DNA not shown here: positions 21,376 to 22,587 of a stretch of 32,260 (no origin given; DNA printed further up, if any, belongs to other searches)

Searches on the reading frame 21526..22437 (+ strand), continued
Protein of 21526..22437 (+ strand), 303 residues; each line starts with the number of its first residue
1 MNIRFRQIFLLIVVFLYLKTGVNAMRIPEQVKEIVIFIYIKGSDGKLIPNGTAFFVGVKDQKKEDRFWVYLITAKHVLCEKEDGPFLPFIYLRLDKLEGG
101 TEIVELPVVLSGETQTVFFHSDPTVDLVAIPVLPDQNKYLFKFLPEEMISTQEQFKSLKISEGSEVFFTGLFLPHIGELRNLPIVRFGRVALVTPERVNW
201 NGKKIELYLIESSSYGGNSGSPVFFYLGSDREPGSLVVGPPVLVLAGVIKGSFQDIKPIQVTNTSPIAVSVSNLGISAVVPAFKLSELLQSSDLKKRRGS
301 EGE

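Call 65: search_protein_families(library=padloc, proteins=[L107:2857-3723:+, L104:6034-6879:+, L105:1525-2424:+, L108:5998-6882:+, L127:5971-6849:+, P0145, P0194, P0125, L143:5710-6858:+, L151:3833-4798:+], max_evalue=0.00001)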
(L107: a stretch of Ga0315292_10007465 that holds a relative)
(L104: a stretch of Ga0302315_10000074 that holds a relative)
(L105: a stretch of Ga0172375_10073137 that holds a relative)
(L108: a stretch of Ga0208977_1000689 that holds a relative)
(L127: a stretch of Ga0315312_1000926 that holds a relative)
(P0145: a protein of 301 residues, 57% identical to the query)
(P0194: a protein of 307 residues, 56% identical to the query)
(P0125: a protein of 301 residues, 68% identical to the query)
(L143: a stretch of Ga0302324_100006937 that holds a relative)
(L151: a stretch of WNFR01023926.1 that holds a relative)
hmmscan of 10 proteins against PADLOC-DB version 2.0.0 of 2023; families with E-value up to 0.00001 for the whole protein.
L107:2857-3723:+ (289 aa): 1 family
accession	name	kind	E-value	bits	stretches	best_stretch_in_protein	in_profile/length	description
PDLC05022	PDC-S45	-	9.3e-24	81.9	1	27-272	29-278/293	-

L104:6034-6879:+ (282 aa): 2 families
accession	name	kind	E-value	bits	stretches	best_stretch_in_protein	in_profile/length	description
PDLC05022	PDC-S45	-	1.8e-23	81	1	29-243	36-249/293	-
PDLC03855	LmuA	-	3e-06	24.8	1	23-205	15-158/425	-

L105:1525-2424:+ (300 aa): 1 family
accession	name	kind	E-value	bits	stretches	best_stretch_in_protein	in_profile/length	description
PDLC05022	PDC-S45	-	2.7e-20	70.5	1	20-266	8-253/293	-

L108:5998-6882:+ (295 aa): 2 families
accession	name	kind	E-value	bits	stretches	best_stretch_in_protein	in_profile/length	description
PDLC05022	PDC-S45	-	6.6e-23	79.1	1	12-255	15-258/293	-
PDLC03855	LmuA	-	1.2e-07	29.4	1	17-155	7-112/425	-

L127:5971-6849:+ (293 aa): 1 family
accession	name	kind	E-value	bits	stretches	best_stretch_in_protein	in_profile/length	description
PDLC05022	PDC-S45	-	1.8e-17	61.2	1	4-261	11-254/293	-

P0145 (301 aa): 1 family
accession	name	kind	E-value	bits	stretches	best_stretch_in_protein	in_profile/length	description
PDLC05022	PDC-S45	-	5.6e-26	89.1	1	37-274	24-262/293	-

P0194 (307 aa): 1 family
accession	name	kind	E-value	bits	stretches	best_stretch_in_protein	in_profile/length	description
PDLC05022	PDC-S45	-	3.7e-22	76.6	1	51-294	32-278/293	-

P0125 (301 aa): 1 family
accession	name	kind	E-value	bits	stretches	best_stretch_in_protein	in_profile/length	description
PDLC05022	PDC-S45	-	2.4e-22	77.2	1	47-261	35-246/293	-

L143:5710-6858:+ (383 aa): 1 family
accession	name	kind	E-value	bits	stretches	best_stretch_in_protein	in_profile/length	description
PDLC05022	PDC-S45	-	1.2e-18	65.1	1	115-345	29-256/293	-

L151:3833-4798:+ (322 aa): 1 family
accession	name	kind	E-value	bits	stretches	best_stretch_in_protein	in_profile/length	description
PDLC05022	PDC-S45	-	6.5e-12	43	1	48-147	31-118/293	-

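Call 69: search_protein_families(library=pfam, alignment_id=A3, max_evalue=0.00001)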
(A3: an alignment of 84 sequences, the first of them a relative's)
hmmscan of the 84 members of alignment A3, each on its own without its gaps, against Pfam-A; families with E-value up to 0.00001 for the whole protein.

A. member 1, L089:209-766:+ (186 aa): 0 families

B. families by the number of members that match (of 84 scanned): 95 families (the first 25 are shown)
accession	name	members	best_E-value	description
PF04055.27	Radical_SAM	3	1.8e-20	Radical SAM superfamily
PF00158.32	Sigma54_activat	2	6.7e-71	Sigma-54 interaction domain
PF06167.18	Peptidase_M90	2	1.5e-28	Glucose-regulated metallo-peptidase M90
PF13676.11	TIR_2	2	2e-24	TIR domain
PF07728.20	AAA_5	2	5.3e-18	AAA domain (dynein-related subfamily)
PF01936.24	NYN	2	2.1e-16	NYN domain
PF13191.12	AAA_16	2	1.6e-12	AAA ATPase domain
PF00152.25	tRNA-synt_2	1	2e-116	tRNA synthetases class II (D, K and N)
PF03594.19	BenE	1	3.4e-83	Benzoate membrane transport protein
PF19313.5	DUF5916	1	3.5e-69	Domain of unknown function (DUF5916)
PF07724.20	AAA_2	1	5e-62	AAA domain (Cdc48 subfamily)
PF13458.12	Peripla_BP_6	1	9.5e-58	Periplasmic binding protein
PF02481.21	DNA_processg_A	1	3e-51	DNA recombination-mediator protein A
PF00378.25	ECH_1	1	1.4e-45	Enoyl-CoA hydratase/isomerase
PF06250.17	YhcG_C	1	3.2e-44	YhcG PDDEXK nuclease domain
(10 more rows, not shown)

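Call 70: search_protein_families(library=padloc, alignment_id=A3, max_evalue=1e-10)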
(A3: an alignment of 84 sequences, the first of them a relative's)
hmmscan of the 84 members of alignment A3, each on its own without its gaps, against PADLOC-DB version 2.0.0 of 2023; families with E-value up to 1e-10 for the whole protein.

A. member 1, L089:209-766:+ (186 aa): 0 families

B. families by the number of members that match (of 84 scanned): 136 families (the first 25 are shown)
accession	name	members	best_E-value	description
PDLC03072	Specificity_I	2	1.8e-96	Type I specificity subunit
PDLC04807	PDC-S02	1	2.6e-116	-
PDLC01995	RtcR_PspF2--CARF_AAA_HTH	1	9e-116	-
PDLC04822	PDC-S02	1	4.8e-109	-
PDLC03105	Specificity_I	1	7.3e-105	Type I specificity subunit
PDLC04817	PDC-S02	1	5.6e-90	-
PDLC03090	Specificity_I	1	5.7e-85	Type I specificity subunit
PDLC02864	DpdF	1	2.2e-83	DpdF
PDLC04831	PDC-S02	1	5.2e-78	-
PDLC04795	PDC-S02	1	5.1e-77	-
PDLC02870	DpdF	1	2.8e-71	DpdF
PDLC04803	PDC-S02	1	4.6e-71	-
PDLC04825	PDC-S02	1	1.5e-70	-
PDLC04810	PDC-S02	1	1.9e-68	-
PDLC03961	ShosA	1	5.9e-68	-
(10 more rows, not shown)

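Call 71: search_dna_similar(query=window:21526-22434:+, collection=plasmids, mode=protein, max_rows=15)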
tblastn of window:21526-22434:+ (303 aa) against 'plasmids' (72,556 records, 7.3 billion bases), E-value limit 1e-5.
Records with a match: 6; places in all: 6; records where one place covers at least 80% of the query: 0.
Best place of each record, by identity: <60% 6.
By first word of the organism name: Bacillus 3; Acinetobacter 2; Moraxella 1.
By predicted mobility (MOB-suite, as given by PLSDB): non-mobilizable 5; mobilizable 1.
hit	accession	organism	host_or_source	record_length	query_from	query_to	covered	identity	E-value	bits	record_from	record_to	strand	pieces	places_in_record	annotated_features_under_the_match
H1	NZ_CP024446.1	Moraxella osloensis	Homo sapiens,single cell,skin swab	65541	5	226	73%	27.8%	3e-7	59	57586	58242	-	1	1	serine protease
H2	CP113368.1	Bacillus paranthracis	bovine,mixed culture ...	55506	7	226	73%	26.1%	9e-8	61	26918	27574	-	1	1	serine protease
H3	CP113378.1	Bacillus paranthracis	bovine,mixed culture ...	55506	7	226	73%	26.1%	9e-8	61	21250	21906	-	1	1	serine protease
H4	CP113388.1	Bacillus paranthracis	bovine,mixed culture ...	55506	7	226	73%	26.1%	9e-8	61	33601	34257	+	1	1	serine protease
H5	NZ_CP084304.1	Acinetobacter pseudolwoffii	a feces sample of chicken origin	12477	51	223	57%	30.8%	7e-8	61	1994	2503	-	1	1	trypsin-like peptidase domain-containing protein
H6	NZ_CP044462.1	Acinetobacter indicus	pigeon,stool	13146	44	226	60%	28.4%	1e-6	57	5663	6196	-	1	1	serine protease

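Call 73: search_dna_similar(query=window:21526-22434:+, collection=phages, mode=protein, max_rows=15)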
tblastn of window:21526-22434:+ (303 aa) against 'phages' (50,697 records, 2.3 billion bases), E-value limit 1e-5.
No match.

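Call 75: get_annotated_region(hit=H5, flank=5000)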
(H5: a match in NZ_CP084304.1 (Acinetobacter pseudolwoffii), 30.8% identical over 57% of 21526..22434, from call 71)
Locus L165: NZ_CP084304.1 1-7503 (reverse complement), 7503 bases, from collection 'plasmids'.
description: Acinetobacter pseudolwoffii strain XMC5X702 plasmid pXMC5X702-12k, complete sequence
organism: Acinetobacter pseudolwoffii (NCBI taxid 2053287)
taxonomy: Bacteria; Pseudomonadota; Gammaproteobacteria; Moraxellales; Moraxellaceae; Acinetobacter; Acinetobacter pseudolwoffii
host: -; source: a feces sample of chicken origin; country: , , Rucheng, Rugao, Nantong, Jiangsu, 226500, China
typing (MOB-suite, as given by PLSDB): mobilizable; replicon rep_cluster_1282; relaxase MOBQ
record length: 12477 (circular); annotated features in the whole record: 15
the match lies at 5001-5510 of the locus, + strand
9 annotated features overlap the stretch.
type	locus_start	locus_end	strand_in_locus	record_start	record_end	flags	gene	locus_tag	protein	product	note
CDS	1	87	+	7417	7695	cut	-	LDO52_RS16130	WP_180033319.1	hypothetical protein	-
CDS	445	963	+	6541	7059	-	-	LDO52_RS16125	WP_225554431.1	helix-turn-helix domain-containing protein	-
CDS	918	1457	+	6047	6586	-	-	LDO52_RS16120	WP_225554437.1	IS630 family transposase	-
CDS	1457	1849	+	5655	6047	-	-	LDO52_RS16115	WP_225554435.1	hypothetical protein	-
CDS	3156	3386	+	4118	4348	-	-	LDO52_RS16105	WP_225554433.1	hypothetical protein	-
CDS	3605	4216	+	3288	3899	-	-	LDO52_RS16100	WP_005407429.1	recombinase family protein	GO:0006310 - DNA recombination [Evidence IEA]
CDS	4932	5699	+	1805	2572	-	-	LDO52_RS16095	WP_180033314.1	trypsin-like peptidase domain-containing protein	-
CDS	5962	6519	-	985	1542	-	-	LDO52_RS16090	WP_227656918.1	plasmid replication DNA-binding protein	-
CDS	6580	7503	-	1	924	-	repM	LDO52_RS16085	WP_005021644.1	replication initiation protein RepM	GO:0006270 - DNA replication initiation [Evidence IEA]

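Call 76: get_annotated_region(hit=H2, flank=5000)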
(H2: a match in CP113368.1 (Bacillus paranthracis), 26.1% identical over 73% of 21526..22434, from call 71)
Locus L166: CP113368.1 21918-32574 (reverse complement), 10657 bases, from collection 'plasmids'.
description: MAG: Bacillus paranthracis isolate 4M plasmid unnamed4, complete sequence
organism: Bacillus paranthracis (NCBI taxid 2026186)
taxonomy: Bacteria; Bacillota; Bacilli; Bacillales; Bacillaceae; Bacillus; Bacillus paranthracis
host: -; source: bovine,mixed culture metagenome,metagenomic assembly,milk; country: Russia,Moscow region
typing (MOB-suite, as given by PLSDB): non-mobilizable; replicon rep_cluster_1520
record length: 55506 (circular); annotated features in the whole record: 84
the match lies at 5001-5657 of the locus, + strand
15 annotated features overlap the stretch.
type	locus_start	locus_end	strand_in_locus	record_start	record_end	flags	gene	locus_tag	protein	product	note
CDS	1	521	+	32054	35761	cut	-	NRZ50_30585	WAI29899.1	tail length tape measure protein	-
CDS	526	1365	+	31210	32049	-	-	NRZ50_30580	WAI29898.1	phage tail family protein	-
CDS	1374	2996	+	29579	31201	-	-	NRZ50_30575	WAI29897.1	phage tail protein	-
CDS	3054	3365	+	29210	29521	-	-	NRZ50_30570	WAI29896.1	hypothetical protein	-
CDS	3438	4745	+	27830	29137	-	-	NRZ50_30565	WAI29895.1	hypothetical protein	-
CDS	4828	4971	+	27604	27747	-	-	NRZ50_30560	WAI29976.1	hypothetical protein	-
CDS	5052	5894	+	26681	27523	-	-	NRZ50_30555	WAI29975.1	serine protease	-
CDS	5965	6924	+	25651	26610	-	-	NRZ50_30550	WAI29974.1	tyrosine-type recombinase/integrase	-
CDS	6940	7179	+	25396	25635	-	-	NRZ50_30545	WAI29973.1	hemolysin XhlA family protein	-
CDS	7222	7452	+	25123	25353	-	-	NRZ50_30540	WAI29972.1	phage holin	-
CDS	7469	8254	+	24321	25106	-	-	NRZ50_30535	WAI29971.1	N-acetylmuramoyl-L-alanine amidase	-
CDS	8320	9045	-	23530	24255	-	-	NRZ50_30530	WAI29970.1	nucleotide excision repair endonuclease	-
CDS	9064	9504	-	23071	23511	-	-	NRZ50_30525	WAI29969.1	helix-turn-helix domain-containing protein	-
CDS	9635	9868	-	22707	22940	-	-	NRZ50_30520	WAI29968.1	helix-turn-helix transcriptional regulator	-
CDS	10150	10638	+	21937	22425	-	-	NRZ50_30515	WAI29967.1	hypothetical protein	-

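Call 77: get_annotated_region(hit=H1, flank=5000)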
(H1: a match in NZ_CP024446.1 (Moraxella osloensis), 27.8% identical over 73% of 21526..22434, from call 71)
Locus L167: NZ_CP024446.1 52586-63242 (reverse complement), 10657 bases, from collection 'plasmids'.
description: Moraxella osloensis strain NP7 plasmid pNP7-3, complete sequence
organism: Moraxella osloensis (NCBI taxid 34062)
taxonomy: Bacteria; Pseudomonadota; Gammaproteobacteria; Moraxellales; Moraxellaceae; Moraxella; Moraxella osloensis
host: -; source: Homo sapiens,single cell,skin swab; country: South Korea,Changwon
typing (MOB-suite, as given by PLSDB): non-mobilizable
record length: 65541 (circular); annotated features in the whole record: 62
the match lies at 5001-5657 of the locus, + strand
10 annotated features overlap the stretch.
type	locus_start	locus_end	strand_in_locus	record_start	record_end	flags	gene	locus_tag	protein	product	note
CDS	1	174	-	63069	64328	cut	-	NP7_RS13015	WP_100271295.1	IS256 family transposase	-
CDS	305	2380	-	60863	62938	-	-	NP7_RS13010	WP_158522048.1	MobA/MobL family protein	-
CDS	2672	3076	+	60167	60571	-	-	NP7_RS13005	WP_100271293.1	hypothetical protein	-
CDS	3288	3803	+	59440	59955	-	-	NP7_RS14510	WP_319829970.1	transposase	GO:0006313 - DNA transposition [Evidence IEA]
CDS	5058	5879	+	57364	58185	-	-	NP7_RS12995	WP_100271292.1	serine protease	GO:0006508 - proteolysis [Evidence IEA]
CDS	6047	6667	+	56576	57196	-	-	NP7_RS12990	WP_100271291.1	recombinase family protein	-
CDS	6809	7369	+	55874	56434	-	-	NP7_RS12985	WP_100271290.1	hypothetical protein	-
CDS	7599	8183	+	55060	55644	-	-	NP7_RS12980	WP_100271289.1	hypothetical protein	-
CDS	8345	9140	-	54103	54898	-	-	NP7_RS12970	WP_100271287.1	IS5 family transposase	-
CDS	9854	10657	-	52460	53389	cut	-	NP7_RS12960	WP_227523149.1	DNA-binding protein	-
